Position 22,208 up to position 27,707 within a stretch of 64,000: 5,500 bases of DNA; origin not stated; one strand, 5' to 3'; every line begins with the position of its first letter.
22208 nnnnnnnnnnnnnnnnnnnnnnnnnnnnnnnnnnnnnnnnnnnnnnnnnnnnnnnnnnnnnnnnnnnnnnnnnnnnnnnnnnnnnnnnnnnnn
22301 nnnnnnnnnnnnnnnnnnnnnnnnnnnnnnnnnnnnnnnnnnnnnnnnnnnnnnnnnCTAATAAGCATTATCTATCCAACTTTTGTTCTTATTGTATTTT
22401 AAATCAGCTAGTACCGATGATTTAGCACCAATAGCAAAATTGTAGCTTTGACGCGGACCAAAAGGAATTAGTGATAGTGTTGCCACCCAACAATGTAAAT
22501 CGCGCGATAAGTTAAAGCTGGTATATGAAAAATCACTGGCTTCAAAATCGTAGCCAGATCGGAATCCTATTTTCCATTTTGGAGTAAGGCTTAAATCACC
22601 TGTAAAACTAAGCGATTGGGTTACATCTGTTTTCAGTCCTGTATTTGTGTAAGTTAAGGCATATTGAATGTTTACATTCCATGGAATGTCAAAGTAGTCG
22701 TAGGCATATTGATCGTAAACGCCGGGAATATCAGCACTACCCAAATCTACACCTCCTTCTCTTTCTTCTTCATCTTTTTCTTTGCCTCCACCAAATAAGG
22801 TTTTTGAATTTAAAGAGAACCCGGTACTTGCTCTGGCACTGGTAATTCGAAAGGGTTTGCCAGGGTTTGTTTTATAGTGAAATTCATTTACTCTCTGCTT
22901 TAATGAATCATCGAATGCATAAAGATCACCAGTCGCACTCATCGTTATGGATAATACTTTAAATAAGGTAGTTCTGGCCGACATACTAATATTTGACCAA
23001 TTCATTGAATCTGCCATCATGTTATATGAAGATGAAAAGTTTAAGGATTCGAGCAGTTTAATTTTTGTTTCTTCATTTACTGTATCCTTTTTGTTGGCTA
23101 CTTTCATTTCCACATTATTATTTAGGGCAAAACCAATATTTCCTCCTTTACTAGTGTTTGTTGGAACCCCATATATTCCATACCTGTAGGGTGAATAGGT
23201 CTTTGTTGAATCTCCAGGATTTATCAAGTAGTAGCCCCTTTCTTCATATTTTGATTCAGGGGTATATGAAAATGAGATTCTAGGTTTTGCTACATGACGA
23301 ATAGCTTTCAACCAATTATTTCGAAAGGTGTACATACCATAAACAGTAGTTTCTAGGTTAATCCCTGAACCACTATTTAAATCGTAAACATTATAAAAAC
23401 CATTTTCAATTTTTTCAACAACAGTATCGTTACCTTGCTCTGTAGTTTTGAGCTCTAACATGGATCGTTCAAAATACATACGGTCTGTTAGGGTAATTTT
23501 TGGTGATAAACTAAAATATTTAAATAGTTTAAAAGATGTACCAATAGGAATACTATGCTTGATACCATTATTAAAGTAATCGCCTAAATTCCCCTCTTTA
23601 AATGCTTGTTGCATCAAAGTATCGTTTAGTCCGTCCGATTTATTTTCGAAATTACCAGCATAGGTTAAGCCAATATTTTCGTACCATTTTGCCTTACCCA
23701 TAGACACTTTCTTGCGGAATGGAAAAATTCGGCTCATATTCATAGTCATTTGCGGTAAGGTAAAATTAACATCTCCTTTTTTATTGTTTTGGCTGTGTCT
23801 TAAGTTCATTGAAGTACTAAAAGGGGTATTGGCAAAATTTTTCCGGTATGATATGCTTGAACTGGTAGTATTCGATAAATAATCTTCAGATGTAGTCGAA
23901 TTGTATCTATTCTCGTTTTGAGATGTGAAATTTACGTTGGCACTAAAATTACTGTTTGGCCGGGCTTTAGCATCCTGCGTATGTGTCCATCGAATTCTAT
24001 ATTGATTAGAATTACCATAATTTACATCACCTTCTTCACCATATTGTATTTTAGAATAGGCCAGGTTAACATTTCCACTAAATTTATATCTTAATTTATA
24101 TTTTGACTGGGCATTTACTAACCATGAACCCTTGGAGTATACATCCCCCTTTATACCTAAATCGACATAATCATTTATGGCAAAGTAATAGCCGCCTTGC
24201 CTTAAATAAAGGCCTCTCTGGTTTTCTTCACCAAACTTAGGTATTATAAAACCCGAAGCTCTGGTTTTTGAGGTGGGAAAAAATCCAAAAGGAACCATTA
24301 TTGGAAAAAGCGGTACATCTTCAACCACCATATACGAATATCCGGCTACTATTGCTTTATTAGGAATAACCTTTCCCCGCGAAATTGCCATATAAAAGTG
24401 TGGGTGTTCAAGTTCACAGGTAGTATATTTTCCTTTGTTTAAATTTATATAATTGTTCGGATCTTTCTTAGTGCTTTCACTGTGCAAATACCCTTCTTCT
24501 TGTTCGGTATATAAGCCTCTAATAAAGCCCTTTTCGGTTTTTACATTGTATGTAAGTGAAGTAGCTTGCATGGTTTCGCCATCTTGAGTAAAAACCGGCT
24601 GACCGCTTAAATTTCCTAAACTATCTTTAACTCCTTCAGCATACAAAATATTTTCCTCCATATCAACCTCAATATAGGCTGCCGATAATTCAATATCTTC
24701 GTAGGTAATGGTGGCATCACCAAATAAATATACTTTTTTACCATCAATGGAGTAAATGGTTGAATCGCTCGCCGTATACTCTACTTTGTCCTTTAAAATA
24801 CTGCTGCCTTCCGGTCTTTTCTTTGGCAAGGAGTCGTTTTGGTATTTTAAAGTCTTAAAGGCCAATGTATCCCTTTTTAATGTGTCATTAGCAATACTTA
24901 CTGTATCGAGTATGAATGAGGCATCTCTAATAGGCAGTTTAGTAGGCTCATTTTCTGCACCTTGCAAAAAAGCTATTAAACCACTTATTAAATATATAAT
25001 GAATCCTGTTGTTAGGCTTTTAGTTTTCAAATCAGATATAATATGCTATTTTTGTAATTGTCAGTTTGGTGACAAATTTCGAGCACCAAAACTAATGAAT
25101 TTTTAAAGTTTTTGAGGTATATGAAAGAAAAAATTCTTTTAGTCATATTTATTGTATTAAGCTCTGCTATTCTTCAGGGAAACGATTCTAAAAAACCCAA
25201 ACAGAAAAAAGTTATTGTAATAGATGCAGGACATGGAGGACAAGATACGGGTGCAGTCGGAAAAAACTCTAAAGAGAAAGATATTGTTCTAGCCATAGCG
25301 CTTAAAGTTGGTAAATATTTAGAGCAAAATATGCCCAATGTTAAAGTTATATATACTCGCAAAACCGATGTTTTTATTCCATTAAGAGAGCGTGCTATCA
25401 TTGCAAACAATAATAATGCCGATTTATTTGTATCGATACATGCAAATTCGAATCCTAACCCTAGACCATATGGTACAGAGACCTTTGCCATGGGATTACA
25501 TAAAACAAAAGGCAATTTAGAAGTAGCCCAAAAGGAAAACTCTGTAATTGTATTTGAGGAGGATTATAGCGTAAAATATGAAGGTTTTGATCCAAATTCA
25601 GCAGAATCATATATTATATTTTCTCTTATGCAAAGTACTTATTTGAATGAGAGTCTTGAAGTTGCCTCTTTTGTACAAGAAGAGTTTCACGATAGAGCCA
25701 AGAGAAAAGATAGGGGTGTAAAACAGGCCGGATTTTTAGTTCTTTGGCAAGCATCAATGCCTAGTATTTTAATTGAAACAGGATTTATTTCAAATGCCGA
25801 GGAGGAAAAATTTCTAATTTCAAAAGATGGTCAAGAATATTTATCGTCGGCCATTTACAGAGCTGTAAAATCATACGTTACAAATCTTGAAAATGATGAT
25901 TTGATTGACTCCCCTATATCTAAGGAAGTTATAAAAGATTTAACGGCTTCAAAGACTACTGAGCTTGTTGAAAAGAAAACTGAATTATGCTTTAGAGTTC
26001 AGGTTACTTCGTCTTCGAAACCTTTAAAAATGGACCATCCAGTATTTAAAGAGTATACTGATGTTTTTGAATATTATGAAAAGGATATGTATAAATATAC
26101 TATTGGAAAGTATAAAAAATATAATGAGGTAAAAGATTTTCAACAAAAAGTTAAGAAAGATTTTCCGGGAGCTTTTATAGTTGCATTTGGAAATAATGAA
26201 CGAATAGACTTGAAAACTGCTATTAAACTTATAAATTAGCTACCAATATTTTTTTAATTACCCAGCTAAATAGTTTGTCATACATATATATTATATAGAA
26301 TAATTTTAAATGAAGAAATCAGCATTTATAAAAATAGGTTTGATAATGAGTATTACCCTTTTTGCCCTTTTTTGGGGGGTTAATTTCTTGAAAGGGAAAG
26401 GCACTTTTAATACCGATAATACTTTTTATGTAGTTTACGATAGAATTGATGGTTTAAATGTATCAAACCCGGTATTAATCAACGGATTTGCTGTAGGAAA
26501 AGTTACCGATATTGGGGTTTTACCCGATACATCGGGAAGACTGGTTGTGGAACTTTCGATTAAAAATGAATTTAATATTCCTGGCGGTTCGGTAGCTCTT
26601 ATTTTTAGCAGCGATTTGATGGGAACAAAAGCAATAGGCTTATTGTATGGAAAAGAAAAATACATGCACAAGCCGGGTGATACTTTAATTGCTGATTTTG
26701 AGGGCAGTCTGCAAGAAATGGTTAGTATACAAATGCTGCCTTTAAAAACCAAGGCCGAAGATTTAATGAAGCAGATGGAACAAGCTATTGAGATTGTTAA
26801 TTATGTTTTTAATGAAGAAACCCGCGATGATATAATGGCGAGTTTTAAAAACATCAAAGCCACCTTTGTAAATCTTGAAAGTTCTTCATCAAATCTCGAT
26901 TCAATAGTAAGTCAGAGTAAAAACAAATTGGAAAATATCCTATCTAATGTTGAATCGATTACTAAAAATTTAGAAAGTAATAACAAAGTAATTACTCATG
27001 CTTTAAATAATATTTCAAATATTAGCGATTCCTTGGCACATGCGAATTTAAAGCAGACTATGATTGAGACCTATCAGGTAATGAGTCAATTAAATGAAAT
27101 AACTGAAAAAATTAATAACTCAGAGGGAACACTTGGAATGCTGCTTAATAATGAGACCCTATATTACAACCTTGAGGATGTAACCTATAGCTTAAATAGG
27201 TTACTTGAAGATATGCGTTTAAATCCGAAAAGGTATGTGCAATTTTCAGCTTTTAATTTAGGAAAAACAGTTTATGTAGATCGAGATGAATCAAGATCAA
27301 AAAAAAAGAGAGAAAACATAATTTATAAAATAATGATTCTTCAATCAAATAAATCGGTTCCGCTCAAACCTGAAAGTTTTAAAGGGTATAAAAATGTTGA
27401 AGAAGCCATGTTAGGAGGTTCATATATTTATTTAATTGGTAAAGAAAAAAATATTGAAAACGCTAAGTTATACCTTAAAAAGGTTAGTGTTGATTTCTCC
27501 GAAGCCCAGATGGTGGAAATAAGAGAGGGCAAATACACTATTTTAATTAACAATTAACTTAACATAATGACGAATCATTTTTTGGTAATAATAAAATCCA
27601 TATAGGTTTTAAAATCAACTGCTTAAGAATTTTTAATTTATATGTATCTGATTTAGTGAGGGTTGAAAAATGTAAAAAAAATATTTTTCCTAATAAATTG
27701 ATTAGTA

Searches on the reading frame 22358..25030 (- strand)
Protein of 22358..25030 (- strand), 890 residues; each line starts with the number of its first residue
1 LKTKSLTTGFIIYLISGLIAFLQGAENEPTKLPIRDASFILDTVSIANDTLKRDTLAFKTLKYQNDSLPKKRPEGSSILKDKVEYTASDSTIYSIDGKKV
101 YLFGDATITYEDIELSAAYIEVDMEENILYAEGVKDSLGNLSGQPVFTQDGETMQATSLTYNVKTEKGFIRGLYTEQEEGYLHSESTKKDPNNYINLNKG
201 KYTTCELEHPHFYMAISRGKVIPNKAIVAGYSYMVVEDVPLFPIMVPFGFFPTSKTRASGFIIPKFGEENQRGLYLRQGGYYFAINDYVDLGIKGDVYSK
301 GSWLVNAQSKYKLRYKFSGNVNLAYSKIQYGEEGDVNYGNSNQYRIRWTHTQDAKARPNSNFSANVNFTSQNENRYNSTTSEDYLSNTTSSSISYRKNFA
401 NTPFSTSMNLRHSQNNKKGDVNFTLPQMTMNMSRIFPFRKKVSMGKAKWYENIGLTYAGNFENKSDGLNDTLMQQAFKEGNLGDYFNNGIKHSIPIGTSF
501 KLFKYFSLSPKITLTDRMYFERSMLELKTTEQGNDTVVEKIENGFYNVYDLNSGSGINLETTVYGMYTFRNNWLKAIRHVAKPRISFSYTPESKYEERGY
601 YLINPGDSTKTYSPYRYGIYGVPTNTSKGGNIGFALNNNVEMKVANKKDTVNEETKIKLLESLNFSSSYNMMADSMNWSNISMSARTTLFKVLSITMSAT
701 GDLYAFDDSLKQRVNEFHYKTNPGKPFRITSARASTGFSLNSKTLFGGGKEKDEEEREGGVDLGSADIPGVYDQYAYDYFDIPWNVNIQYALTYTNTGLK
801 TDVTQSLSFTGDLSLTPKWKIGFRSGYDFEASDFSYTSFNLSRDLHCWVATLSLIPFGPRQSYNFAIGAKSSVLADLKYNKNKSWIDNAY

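Call 35: search_protein_families(library=pfam, proteins=[window:22358-25030:-], max_evalue=0.00001)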
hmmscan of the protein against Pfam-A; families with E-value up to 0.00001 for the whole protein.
window:22358-25030:- (890 aa): 1 family
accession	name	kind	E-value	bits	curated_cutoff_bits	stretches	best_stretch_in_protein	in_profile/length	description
PF19838.5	LptD_2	-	5.9e-160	533.4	22.5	1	227-704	1-464/464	LptD protein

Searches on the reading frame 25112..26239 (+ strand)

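Call 35: search_protein_families(library=pfam, proteins=[window:25112-26239:+], max_evalue=0.00001)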
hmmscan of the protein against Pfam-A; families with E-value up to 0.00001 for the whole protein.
window:25112-26239:+ (375 aa): 1 family
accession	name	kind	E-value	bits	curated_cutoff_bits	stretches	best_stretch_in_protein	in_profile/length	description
PF01520.23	Amidase_3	-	7.9e-53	179.5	27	1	35-253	1-173/174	N-acetylmuramoyl-L-alanine amidase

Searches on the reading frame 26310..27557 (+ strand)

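Call 35: search_protein_families(library=pfam, proteins=[window:26310-27557:+], max_evalue=0.00001)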
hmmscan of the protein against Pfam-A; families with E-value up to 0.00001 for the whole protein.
window:26310-27557:+ (415 aa): 1 family
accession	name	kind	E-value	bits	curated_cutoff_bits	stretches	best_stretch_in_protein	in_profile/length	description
PF02470.25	MlaD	-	1e-11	45.3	25.1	1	37-113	3-80/81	MlaD protein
